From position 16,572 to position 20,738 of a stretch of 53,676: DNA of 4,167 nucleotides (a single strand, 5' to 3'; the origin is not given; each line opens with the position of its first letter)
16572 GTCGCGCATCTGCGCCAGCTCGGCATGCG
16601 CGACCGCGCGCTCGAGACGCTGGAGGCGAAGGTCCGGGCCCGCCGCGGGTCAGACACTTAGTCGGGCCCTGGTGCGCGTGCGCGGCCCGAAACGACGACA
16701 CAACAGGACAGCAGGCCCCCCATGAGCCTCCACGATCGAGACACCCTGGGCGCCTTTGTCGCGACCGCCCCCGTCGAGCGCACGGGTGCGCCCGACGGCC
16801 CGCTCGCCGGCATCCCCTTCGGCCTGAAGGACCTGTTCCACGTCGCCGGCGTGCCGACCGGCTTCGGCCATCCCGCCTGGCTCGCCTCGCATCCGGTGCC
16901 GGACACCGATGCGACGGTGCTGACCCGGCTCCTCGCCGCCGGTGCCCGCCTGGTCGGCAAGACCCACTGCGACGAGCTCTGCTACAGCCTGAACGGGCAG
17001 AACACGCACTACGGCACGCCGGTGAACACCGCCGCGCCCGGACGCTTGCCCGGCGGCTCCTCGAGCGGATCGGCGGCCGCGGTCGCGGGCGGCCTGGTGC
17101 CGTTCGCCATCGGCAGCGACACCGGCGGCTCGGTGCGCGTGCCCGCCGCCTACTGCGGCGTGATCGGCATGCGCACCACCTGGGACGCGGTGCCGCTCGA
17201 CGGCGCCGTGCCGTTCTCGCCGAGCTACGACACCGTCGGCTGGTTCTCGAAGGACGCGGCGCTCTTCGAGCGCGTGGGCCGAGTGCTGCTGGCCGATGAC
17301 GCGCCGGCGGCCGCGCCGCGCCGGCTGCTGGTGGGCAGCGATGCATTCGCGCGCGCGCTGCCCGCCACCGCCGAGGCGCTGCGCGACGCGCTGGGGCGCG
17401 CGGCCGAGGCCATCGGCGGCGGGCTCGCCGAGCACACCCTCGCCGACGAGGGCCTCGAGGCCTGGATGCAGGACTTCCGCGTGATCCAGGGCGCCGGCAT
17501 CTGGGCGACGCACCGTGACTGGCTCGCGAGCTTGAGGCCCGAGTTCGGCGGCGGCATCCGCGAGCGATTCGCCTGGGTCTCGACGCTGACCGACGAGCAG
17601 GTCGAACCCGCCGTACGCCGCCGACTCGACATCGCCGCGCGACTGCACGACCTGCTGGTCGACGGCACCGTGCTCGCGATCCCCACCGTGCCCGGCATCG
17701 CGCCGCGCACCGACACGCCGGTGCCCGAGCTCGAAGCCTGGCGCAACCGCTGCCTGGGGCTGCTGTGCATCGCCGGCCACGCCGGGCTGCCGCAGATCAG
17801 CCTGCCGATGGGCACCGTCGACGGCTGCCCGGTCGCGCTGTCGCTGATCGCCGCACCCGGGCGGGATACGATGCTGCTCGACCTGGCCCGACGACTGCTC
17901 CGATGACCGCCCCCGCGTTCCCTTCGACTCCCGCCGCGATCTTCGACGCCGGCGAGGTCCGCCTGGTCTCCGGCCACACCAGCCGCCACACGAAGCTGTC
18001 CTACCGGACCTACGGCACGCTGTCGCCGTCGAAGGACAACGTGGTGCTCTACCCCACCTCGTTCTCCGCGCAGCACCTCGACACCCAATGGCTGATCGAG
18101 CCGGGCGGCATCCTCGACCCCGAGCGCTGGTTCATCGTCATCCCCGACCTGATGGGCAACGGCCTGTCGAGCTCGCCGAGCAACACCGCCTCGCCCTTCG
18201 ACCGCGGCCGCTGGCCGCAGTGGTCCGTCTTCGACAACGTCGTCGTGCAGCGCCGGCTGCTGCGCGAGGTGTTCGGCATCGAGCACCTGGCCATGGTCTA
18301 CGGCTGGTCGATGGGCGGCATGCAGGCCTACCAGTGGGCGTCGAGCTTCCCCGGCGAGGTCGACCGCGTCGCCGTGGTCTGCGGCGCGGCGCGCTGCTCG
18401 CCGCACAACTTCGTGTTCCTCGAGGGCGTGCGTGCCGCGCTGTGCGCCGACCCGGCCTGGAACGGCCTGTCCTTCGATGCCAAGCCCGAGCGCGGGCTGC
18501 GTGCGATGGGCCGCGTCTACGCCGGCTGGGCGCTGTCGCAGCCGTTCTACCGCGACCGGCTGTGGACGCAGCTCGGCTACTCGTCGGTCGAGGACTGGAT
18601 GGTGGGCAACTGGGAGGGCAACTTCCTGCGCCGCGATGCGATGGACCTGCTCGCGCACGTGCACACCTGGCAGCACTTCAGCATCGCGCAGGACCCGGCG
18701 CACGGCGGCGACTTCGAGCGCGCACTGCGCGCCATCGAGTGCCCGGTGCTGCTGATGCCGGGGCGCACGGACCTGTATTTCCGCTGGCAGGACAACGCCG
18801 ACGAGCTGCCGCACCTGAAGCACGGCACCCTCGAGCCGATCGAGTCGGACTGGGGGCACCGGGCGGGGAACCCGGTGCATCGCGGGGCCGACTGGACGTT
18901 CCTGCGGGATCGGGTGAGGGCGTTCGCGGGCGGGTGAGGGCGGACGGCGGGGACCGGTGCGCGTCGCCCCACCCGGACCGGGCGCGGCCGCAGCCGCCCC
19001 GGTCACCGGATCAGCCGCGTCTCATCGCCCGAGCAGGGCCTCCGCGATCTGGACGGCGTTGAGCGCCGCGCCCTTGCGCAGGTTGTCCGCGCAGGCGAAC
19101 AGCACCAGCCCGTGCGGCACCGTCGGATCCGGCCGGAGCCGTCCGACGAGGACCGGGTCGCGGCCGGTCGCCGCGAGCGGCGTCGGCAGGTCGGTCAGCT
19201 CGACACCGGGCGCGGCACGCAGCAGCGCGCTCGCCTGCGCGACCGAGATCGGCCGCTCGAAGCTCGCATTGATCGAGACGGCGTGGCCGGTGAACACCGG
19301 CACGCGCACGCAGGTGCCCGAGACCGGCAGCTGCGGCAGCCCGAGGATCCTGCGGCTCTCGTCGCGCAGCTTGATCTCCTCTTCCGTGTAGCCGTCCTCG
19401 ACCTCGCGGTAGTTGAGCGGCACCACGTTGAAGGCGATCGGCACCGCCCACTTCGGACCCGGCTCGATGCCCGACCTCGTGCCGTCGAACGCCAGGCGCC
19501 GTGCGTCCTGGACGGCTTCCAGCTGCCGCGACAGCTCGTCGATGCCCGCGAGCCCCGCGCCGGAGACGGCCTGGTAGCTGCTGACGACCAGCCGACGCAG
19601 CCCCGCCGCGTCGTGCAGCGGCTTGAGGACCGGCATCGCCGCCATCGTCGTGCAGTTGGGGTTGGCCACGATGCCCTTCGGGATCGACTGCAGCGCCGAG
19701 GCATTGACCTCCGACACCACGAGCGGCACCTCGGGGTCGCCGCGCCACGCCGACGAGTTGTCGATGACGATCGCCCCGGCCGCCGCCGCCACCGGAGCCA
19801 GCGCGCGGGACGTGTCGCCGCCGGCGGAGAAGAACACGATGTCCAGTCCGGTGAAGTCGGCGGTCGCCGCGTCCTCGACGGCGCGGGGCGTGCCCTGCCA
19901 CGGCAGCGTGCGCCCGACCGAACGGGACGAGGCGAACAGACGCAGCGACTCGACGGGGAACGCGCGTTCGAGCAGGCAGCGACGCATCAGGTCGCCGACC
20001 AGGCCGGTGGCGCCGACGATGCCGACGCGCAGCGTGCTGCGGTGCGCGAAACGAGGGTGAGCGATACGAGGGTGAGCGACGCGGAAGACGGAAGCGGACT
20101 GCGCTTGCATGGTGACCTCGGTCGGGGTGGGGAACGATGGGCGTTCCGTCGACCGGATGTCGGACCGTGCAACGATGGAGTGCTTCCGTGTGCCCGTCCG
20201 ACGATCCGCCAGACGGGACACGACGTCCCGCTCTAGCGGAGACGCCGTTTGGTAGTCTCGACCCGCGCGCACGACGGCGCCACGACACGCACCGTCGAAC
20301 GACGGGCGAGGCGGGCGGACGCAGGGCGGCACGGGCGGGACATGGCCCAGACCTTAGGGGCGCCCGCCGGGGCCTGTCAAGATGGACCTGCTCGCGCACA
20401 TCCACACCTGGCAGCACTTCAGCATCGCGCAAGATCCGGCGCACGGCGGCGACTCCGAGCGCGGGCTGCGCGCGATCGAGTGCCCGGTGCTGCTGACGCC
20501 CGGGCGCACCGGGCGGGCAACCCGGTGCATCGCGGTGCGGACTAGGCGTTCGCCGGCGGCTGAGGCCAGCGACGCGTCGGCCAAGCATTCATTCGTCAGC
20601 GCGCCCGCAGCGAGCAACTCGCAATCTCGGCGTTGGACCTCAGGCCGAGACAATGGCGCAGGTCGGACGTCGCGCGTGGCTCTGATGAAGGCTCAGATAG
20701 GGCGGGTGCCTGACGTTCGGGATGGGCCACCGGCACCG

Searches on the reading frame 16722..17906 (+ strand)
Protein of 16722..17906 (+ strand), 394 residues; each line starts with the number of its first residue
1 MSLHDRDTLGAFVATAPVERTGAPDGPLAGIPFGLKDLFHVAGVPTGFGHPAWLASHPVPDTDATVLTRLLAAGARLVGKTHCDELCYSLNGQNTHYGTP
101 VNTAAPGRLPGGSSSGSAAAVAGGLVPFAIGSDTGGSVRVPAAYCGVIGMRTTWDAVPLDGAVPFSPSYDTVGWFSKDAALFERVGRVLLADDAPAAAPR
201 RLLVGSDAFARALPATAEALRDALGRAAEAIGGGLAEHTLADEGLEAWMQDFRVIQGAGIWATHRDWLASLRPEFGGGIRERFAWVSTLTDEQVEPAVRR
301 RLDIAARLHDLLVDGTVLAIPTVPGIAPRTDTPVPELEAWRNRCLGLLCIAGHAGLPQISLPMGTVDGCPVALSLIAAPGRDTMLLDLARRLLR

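Call 72: search_protein_families(library=pfam, proteins=[window:16722-17906:+], max_evalue=0.00001)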
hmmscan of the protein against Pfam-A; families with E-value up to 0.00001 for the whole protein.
window:16722-17906:+ (394 aa): 1 family
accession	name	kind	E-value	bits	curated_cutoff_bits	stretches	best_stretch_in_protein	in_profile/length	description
PF01425.27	Amidase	-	1.7e-64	218.9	27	2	19-194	38-211/445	Amidase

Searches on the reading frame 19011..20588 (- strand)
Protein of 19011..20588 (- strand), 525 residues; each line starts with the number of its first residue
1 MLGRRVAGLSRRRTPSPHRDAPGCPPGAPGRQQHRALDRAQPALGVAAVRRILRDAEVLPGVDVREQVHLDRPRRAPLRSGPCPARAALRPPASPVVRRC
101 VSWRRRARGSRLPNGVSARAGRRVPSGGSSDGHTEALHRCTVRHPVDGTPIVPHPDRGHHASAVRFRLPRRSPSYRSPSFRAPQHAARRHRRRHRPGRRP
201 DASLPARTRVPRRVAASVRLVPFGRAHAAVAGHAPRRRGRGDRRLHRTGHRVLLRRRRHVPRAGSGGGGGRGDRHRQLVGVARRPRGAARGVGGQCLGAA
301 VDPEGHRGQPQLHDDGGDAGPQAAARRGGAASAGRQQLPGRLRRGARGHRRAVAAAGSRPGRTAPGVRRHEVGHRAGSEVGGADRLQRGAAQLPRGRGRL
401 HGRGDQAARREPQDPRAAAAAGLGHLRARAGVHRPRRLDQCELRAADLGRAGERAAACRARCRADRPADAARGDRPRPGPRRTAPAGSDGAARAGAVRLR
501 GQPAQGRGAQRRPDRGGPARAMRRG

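Call 10: search_protein_families(library=padloc, proteins=[window:19011-20588:-], max_evalue=0.00001)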
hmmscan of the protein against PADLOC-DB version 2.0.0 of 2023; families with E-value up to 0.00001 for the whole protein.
window:19011-20588:- (525 aa): 0 families

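Call 72: search_protein_families(library=pfam, proteins=[window:19022-20332:-], max_evalue=0.00001)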
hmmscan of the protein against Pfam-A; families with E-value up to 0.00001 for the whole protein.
window:19022-20332:- (436 aa): 2 families
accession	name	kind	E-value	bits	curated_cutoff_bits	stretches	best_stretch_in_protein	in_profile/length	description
PF02774.23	Semialdhyde_dhC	-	4.8e-48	164.2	26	1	236-420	1-184/184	Semialdehyde dehydrogenase, dimerisation domain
PF01118.30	Semialdhyde_dh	-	5.3e-31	108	26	1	102-216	1-120/121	Semialdehyde dehydrogenase, NAD binding domain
